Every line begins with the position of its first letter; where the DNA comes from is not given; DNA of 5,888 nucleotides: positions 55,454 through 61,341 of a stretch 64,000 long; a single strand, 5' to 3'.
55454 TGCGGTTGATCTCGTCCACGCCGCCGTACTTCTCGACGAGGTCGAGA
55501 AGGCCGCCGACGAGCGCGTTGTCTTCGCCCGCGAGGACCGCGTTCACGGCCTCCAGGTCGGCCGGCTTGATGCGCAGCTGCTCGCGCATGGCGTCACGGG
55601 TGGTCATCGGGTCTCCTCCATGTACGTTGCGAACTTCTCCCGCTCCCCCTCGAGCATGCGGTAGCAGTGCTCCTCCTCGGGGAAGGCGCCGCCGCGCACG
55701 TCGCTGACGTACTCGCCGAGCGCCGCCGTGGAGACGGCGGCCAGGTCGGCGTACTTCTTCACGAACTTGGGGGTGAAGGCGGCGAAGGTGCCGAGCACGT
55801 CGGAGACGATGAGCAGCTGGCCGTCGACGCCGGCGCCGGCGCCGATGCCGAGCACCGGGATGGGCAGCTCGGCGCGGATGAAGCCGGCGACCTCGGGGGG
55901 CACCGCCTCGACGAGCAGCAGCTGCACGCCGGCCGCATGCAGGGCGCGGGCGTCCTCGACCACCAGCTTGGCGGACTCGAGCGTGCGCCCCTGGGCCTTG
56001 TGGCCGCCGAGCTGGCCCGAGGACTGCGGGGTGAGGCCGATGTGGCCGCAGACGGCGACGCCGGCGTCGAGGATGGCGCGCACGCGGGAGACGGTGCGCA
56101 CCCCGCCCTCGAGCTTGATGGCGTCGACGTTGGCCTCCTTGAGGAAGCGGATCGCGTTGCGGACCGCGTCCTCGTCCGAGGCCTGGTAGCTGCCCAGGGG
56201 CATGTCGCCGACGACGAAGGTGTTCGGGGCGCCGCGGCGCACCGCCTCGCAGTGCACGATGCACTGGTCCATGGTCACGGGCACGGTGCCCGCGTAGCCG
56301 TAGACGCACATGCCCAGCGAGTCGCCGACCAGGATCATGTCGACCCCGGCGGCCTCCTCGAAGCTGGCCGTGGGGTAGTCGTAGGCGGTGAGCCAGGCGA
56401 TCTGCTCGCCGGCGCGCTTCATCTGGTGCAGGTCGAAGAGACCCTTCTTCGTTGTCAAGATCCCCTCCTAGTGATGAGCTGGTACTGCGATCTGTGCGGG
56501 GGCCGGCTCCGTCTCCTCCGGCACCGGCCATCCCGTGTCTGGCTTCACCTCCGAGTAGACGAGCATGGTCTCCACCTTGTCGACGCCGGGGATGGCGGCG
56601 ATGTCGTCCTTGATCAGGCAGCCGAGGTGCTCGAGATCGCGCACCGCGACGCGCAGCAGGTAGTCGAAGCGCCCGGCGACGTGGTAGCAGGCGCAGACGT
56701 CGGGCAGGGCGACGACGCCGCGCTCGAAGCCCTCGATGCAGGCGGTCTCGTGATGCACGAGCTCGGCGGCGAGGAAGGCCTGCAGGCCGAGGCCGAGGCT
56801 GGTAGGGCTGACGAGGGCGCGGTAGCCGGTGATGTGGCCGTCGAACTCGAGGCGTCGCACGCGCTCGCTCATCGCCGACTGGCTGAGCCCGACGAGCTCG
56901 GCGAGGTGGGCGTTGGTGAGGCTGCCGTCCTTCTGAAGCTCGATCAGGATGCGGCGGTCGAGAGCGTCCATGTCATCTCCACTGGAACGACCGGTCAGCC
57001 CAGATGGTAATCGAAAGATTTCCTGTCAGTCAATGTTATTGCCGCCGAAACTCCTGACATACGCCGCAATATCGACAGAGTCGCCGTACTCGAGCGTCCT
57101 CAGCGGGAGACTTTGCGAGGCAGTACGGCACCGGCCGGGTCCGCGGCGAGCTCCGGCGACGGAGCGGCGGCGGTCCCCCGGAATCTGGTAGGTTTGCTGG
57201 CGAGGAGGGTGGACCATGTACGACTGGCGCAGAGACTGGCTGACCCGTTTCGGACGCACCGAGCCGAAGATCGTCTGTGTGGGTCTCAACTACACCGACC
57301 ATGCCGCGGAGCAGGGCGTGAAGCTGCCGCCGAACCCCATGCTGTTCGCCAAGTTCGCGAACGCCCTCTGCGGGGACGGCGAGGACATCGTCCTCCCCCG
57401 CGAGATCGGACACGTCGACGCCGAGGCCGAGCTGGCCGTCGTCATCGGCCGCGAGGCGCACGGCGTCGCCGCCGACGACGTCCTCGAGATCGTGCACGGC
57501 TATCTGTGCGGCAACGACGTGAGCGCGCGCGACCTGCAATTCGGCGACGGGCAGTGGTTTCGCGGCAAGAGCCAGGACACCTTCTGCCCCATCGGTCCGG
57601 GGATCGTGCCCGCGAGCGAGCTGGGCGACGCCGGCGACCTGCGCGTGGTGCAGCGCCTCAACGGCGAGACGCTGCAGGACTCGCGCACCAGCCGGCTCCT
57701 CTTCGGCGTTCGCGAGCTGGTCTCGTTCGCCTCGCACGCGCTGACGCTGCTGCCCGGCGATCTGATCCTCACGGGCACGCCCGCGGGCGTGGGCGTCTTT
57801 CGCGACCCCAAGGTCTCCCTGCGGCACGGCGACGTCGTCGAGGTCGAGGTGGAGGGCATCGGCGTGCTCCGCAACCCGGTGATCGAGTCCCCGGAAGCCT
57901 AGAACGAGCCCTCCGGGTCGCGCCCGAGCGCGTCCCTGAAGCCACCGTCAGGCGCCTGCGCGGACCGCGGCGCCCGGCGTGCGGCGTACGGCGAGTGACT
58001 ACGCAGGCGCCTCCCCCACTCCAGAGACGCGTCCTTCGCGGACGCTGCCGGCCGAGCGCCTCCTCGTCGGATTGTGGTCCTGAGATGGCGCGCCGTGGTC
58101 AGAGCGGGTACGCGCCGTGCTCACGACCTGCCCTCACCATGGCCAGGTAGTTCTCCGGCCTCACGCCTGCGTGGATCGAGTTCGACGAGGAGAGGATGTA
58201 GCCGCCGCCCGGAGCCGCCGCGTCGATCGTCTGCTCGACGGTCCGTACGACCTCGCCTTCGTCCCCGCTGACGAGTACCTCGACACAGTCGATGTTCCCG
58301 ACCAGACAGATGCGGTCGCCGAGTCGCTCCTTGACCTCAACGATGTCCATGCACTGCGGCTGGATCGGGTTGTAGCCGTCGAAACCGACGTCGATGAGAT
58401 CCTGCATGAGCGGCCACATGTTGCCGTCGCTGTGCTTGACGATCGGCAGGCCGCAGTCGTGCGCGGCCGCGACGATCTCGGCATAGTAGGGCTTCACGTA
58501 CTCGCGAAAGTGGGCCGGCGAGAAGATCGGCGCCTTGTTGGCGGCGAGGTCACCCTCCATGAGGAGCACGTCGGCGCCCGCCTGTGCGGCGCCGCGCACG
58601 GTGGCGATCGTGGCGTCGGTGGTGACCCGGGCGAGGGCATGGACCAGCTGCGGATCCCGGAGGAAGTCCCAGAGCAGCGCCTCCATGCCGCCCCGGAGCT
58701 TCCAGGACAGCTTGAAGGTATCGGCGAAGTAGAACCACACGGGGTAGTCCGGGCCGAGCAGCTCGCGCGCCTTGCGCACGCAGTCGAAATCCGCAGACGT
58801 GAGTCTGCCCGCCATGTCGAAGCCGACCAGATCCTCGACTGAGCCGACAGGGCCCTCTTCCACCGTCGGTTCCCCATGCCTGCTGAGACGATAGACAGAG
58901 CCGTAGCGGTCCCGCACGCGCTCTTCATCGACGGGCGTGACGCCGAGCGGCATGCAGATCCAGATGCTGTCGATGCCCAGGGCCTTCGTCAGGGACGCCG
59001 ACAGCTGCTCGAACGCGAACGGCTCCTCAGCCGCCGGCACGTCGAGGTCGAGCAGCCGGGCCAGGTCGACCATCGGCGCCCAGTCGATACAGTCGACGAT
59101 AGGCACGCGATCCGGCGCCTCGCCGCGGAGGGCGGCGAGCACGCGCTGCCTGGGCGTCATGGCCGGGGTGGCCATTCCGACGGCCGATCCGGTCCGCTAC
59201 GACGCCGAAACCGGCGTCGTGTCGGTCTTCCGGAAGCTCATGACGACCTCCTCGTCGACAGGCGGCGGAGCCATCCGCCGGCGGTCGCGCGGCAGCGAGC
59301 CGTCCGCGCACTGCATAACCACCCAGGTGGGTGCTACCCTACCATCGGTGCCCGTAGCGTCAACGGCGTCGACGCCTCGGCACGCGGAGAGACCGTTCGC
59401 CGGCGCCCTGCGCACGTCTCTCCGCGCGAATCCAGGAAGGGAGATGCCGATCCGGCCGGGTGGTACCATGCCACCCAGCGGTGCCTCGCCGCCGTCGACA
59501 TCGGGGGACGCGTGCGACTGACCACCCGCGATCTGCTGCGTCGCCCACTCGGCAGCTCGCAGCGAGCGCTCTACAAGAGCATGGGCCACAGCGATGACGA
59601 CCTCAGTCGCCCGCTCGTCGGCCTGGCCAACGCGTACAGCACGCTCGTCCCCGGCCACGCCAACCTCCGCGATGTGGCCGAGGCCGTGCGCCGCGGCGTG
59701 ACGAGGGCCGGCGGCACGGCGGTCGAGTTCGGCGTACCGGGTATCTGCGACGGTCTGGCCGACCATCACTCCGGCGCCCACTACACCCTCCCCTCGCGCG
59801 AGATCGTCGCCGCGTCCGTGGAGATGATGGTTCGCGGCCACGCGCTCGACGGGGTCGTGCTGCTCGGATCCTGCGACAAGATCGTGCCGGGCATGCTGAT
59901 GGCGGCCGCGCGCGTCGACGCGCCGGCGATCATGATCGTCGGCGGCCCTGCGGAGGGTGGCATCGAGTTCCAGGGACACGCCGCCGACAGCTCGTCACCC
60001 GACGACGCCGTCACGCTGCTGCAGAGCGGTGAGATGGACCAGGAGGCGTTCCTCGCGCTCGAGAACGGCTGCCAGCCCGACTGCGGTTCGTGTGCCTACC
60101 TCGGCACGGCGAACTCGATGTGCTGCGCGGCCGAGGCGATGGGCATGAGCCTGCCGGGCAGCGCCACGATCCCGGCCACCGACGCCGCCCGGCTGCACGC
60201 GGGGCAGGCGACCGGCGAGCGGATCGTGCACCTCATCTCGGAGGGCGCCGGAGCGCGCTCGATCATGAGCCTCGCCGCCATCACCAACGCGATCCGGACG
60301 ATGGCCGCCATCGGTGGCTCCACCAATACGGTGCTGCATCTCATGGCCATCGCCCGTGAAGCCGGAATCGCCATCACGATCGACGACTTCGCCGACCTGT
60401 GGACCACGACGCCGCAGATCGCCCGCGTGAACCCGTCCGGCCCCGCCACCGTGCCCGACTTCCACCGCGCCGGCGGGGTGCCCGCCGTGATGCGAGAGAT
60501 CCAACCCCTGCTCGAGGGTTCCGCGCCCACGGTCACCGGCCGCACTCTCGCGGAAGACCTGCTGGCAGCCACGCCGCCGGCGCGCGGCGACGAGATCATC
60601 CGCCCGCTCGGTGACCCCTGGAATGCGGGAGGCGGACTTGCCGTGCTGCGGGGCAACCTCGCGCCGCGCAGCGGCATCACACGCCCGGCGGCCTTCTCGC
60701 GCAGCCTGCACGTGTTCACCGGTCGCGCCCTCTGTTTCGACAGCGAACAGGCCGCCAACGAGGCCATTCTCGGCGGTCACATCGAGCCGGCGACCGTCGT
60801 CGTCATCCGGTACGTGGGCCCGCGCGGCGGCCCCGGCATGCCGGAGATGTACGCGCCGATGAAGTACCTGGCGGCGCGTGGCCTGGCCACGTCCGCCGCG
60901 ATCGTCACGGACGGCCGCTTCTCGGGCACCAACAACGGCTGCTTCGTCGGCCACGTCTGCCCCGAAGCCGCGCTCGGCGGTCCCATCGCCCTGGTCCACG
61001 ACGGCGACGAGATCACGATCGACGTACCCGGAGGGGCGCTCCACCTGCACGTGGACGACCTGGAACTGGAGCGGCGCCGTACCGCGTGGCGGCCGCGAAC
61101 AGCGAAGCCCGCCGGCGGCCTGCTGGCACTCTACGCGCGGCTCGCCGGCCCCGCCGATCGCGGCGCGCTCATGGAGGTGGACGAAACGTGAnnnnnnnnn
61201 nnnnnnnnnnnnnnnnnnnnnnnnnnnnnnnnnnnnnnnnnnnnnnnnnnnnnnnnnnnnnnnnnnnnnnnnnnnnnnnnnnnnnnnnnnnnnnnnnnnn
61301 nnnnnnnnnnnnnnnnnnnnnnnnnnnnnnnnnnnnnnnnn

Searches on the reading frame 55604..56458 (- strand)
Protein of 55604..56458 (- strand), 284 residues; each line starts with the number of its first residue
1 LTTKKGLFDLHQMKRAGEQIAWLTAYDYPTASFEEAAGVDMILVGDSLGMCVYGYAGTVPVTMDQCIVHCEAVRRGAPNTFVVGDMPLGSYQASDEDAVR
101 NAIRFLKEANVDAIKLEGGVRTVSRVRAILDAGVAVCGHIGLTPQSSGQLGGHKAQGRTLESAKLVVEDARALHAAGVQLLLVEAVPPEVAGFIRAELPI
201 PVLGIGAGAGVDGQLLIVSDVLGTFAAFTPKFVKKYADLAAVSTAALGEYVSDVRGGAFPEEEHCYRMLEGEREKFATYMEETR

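Call 62: search_protein_families(library=pfam, proteins=[window:55604-56458:-], max_evalue=0.001)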
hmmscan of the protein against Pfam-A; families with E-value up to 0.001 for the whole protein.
window:55604-56458:- (284 aa): 1 family
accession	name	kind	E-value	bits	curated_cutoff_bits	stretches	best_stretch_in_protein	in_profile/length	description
PF02548.21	Pantoate_transf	-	8.6e-103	343.7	28.7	1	8-262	5-259/259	Ketopantoate hydroxymethyltransferase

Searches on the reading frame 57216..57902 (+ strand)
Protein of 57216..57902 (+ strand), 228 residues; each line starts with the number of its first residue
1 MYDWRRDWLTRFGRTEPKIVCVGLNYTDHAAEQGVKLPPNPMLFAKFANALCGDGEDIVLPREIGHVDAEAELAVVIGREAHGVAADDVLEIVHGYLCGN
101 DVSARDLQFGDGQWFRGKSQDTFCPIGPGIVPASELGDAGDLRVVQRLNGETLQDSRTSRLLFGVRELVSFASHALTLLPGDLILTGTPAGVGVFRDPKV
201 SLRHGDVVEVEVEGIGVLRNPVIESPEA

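Call 7: search_protein_families(library=pfam, proteins=[window:57216-57902:+], max_evalue=0.01)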
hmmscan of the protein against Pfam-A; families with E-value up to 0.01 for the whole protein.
window:57216-57902:+ (228 aa): 1 family
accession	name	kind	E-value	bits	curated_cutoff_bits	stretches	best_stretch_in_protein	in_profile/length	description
PF01557.24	FAA_hydrolase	-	5.8e-72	242.3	23.9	1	18-222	1-213/214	Fumarylacetoacetate (FAA) hydrolase C-terminal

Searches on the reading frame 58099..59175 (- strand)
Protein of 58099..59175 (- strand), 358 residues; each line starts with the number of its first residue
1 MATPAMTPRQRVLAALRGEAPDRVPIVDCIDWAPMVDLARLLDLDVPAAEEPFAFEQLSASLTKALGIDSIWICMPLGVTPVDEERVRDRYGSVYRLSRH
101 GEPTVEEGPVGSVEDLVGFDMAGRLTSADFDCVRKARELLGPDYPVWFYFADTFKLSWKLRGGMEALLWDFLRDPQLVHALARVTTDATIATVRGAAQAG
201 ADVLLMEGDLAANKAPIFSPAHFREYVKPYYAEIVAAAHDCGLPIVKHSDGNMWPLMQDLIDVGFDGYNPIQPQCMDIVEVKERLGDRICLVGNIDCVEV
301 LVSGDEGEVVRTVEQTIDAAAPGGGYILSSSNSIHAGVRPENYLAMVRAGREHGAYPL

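Call 7: search_protein_families(library=pfam, proteins=[window:58099-59175:-], max_evalue=0.01)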
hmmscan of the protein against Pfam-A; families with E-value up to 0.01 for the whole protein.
window:58099-59175:- (358 aa): 1 family
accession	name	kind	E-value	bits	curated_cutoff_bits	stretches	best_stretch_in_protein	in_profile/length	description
PF01208.23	URO-D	-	2.9e-34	119.1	23.9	1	7-352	1-345/346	Uroporphyrinogen decarboxylase (URO-D)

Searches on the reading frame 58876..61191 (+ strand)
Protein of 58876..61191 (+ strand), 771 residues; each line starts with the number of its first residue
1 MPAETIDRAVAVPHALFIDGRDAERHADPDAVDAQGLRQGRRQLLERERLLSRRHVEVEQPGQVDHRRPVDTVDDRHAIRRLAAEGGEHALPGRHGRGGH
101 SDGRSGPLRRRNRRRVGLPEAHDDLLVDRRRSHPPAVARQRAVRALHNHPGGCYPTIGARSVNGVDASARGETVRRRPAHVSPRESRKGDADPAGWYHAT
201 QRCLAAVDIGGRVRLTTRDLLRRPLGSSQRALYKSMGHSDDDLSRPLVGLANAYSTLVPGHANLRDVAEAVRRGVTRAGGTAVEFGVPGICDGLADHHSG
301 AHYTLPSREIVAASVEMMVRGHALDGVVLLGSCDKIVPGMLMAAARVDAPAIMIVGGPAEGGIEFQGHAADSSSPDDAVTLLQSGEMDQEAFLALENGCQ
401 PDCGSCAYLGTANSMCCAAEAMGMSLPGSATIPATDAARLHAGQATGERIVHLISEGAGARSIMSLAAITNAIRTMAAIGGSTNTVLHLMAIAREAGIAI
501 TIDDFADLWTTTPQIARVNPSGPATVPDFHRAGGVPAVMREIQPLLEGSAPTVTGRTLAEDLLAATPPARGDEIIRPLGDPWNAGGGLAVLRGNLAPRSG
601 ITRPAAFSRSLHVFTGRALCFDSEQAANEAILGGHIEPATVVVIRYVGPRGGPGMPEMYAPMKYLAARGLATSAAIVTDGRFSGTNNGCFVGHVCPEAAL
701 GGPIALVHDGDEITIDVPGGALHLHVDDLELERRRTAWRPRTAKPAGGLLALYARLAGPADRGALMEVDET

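Call 62: search_protein_families(library=pfam, proteins=[window:58876-61191:+], max_evalue=0.001)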
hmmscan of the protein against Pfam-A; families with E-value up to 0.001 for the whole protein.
window:58876-61191:+ (771 aa): 2 families
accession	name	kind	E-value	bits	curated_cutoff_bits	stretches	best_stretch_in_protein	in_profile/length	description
PF00920.27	ILVD_EDD_N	-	1.2e-112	376.6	27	1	245-560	1-315/316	Dihydroxy-acid/6-phosphogluconate dehydratase N-terminal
PF24877.1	ILV_EDD_C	-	6.9e-66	221.7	27.7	1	573-764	1-191/191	Dihydroxy-acid/6-phosphogluconate dehydratase C-terminal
